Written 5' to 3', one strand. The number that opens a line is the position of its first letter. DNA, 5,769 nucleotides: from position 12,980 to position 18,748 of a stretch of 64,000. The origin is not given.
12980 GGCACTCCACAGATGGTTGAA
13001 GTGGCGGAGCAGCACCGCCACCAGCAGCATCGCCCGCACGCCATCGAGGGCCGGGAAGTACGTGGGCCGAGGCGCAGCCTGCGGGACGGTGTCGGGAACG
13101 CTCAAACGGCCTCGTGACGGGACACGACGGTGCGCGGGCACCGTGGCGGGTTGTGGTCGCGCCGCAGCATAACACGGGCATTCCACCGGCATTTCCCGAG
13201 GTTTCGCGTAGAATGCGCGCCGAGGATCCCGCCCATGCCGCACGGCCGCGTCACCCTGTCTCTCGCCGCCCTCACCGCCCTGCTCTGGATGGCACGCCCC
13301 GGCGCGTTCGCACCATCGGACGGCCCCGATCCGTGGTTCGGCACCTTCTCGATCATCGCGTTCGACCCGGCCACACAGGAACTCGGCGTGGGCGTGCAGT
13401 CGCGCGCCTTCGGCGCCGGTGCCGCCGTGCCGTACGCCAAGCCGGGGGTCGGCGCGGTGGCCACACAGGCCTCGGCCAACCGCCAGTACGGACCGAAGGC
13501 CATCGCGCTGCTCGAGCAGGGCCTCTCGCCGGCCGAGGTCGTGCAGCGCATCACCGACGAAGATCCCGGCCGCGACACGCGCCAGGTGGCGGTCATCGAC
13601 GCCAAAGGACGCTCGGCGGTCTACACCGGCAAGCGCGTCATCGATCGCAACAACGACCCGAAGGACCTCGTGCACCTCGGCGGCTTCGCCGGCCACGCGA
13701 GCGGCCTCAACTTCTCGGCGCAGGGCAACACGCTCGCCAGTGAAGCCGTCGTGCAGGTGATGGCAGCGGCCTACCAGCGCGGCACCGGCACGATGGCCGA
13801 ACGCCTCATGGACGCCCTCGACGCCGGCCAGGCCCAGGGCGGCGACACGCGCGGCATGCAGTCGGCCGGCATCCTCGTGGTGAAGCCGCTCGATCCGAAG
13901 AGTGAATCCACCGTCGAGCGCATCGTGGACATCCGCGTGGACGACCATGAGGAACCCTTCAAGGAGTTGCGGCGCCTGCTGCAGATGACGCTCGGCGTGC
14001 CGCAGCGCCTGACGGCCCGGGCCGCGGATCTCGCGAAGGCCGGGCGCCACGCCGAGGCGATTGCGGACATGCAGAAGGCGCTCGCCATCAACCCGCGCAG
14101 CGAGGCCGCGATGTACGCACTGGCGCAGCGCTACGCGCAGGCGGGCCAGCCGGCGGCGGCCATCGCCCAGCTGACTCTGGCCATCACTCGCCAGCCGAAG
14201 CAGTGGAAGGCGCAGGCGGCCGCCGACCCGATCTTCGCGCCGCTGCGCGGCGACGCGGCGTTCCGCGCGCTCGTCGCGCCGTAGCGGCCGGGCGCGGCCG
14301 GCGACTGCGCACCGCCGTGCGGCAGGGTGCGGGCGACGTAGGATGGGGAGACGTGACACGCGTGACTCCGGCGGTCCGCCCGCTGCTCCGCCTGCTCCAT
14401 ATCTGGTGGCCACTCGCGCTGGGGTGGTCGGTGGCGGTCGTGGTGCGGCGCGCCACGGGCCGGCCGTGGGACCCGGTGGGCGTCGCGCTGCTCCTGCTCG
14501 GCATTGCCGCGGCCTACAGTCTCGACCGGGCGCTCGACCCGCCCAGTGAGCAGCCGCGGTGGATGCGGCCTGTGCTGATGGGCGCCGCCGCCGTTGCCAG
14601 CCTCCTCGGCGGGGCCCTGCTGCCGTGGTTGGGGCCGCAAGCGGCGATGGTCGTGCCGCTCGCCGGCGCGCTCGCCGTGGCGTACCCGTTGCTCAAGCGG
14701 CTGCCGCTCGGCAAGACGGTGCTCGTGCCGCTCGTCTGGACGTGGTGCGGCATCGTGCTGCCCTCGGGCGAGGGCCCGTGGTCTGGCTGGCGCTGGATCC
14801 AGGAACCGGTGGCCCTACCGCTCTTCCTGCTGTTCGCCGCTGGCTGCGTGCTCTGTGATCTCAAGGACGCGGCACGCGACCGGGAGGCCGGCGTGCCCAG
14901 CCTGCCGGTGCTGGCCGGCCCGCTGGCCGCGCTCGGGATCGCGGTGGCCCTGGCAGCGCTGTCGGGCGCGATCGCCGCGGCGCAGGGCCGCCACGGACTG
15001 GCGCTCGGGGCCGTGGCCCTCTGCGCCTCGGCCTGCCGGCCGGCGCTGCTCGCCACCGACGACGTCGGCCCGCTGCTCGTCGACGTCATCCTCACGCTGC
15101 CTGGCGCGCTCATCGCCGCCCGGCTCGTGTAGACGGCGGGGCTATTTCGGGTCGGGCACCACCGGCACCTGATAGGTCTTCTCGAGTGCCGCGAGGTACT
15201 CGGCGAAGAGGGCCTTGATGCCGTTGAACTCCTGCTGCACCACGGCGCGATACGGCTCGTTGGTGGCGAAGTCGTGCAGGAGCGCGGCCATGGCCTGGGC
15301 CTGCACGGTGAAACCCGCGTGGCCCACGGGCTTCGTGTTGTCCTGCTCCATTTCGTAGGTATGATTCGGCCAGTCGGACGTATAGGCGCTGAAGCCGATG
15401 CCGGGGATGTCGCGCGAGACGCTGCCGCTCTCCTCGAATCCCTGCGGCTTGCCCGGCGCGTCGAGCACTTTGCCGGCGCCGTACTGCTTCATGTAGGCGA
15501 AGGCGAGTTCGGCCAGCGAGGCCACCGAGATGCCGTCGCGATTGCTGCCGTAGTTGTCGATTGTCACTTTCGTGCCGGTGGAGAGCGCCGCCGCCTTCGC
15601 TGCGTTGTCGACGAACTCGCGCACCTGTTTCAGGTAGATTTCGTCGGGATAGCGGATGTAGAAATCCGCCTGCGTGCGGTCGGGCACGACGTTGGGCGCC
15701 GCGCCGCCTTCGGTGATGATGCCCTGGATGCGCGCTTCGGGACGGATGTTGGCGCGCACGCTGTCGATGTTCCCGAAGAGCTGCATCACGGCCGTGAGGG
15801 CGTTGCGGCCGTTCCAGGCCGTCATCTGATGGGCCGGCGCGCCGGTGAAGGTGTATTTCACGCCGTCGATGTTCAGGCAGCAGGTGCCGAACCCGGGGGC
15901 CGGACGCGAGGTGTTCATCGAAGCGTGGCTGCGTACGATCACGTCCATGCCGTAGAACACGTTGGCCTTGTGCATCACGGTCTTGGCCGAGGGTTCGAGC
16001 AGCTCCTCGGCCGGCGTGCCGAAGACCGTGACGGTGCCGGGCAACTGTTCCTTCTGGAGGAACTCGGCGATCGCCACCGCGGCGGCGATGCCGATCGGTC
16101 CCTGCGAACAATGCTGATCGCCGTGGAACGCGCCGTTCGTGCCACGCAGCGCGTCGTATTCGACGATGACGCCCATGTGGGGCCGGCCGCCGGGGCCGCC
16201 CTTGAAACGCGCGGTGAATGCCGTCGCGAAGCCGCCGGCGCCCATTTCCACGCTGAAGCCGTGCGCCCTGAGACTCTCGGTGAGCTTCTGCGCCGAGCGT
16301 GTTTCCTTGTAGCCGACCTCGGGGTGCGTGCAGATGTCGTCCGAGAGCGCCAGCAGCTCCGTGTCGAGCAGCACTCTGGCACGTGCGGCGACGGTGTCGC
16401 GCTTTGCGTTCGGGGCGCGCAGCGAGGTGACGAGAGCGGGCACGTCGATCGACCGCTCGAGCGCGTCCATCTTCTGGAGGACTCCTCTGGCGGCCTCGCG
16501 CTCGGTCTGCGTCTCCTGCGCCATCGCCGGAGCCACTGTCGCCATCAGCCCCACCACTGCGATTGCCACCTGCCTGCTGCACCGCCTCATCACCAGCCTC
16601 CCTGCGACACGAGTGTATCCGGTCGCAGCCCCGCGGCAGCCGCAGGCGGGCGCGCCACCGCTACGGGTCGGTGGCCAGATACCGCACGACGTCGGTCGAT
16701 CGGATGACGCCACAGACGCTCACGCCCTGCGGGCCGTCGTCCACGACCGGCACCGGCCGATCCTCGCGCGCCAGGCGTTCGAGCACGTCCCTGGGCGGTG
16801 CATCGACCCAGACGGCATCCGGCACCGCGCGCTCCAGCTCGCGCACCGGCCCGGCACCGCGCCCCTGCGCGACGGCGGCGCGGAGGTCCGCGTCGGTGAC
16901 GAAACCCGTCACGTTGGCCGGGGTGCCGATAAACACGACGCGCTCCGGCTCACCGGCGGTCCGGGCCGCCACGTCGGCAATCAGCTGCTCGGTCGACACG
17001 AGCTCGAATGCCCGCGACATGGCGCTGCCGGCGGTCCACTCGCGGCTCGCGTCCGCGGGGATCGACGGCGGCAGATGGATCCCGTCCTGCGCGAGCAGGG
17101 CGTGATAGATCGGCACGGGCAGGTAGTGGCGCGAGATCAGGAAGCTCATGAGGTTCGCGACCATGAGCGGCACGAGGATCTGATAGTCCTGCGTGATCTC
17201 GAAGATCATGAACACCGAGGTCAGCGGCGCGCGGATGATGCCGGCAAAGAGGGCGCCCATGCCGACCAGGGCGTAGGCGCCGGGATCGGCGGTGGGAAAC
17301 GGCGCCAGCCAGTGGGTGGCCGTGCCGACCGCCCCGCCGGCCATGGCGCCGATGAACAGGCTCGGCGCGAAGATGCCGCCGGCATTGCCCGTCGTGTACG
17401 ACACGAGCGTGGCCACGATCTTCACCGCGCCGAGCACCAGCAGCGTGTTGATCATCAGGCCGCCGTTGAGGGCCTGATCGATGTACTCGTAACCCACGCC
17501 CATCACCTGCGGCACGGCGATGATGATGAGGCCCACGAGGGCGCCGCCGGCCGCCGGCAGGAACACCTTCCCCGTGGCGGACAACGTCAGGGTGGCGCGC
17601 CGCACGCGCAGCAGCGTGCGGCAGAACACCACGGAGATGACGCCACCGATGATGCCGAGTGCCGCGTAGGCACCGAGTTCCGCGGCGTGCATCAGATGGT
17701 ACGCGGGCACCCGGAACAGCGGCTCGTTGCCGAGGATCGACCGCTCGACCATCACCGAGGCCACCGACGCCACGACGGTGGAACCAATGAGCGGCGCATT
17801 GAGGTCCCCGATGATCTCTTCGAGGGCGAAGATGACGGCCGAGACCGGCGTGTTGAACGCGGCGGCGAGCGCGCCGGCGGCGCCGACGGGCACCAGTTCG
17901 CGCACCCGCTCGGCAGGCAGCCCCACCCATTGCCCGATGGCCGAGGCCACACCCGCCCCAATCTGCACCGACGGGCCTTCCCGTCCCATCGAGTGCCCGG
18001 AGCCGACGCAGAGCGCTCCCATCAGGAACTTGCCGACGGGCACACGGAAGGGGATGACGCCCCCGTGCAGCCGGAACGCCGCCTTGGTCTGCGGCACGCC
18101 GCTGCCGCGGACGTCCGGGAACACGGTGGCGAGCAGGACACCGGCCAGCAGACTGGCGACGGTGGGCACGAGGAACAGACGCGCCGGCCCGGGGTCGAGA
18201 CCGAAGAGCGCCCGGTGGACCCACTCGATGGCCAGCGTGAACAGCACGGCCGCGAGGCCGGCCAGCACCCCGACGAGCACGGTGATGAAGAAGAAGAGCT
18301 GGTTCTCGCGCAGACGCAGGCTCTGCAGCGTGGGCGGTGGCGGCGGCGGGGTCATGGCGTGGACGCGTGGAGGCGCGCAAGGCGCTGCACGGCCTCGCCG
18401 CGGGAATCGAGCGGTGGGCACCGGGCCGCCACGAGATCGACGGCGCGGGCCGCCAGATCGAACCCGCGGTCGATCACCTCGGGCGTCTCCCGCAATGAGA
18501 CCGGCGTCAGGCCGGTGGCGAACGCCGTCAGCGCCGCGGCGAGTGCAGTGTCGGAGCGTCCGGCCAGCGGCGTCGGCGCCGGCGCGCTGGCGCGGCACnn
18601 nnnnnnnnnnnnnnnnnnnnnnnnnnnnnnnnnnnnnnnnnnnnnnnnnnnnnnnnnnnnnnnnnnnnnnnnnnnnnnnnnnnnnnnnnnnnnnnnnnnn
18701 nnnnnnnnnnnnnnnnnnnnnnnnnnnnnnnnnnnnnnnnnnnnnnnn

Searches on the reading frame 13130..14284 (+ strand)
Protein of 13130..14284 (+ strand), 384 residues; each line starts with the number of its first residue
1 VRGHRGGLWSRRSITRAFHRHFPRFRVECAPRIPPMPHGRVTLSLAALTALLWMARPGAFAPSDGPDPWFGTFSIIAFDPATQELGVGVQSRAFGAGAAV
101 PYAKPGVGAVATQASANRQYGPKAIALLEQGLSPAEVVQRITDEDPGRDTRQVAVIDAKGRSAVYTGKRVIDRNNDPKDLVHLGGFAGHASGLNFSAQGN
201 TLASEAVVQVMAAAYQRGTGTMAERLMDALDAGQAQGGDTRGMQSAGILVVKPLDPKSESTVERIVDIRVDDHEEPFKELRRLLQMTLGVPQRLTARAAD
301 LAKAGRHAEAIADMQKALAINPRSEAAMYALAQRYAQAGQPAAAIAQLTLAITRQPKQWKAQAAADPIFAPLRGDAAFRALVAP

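Call 17: search_protein_families(library=pfam, proteins=[window:13130-14284:+], max_evalue=0.00001)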
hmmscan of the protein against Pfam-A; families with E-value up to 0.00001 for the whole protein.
window:13130-14284:+ (384 aa): 3 families
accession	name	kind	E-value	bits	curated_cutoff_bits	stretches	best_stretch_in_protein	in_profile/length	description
PF06267.17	DUF1028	-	7.3e-66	222.1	26.2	1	72-280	1-193/193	Family of unknown function (DUF1028)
PF07719.23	TPR_2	-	5.5e-08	32.8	27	0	294-323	4-33/34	Tetratricopeptide repeat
PF14559.12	TPR_19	-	1.9e-06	28.5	25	1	301-359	1-61/68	Tetratricopeptide repeat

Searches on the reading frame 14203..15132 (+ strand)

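Call 17: search_protein_families(library=pfam, proteins=[window:14203-15132:+], max_evalue=0.00001)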
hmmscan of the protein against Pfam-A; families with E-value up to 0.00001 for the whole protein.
window:14203-15132:+ (309 aa): 1 family
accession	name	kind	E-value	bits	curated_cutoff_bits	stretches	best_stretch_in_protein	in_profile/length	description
PF01040.23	UbiA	-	1.8e-10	41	34.2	1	127-277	71-224/250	UbiA prenyltransferase family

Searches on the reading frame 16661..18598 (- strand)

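Call 17: search_protein_families(library=pfam, proteins=[window:16661-18598:-], max_evalue=0.00001)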
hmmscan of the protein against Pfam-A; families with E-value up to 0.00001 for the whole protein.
window:16661-18598:- (645 aa): 1 family
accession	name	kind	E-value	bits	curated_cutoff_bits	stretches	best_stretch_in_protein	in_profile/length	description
PF00654.25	Voltage_CLC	-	2.9e-96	323.1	24.8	1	149-490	2-346/346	Voltage gated chloride channel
